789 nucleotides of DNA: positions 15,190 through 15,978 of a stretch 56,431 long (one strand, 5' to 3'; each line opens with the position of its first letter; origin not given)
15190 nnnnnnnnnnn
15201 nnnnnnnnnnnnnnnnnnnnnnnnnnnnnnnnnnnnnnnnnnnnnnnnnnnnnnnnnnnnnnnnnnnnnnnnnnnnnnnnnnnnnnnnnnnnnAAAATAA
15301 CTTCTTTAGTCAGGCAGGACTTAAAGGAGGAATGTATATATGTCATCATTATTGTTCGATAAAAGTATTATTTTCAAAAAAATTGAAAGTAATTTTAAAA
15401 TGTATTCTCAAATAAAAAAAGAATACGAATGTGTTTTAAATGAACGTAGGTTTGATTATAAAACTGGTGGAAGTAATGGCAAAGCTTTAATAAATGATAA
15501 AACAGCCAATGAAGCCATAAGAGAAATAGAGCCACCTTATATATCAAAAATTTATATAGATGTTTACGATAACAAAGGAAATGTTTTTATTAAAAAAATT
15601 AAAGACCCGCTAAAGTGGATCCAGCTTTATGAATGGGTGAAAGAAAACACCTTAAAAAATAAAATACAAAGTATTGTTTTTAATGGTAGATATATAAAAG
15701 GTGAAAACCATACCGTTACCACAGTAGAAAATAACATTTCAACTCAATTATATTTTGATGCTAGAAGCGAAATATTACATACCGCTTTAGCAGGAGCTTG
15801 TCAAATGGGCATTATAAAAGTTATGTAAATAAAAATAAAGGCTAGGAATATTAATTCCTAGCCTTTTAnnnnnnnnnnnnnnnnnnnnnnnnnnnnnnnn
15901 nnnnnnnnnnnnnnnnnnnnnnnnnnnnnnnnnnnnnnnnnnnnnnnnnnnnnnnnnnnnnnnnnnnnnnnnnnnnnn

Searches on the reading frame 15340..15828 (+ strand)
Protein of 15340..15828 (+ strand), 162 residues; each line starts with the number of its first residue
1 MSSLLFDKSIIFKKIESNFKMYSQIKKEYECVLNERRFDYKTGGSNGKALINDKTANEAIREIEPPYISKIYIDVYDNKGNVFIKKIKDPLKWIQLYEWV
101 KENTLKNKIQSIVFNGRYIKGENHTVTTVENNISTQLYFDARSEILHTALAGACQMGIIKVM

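Call 21: search_protein_families(library=pfam, proteins=[window:15340-15828:+], max_evalue=0.01)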
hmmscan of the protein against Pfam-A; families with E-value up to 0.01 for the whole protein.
window:15340-15828:+ (162 aa): 1 family
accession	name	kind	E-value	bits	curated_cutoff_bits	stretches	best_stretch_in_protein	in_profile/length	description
PF11494.13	Ta0938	-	0.0093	16.8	27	0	94-140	35-81/92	Ta0938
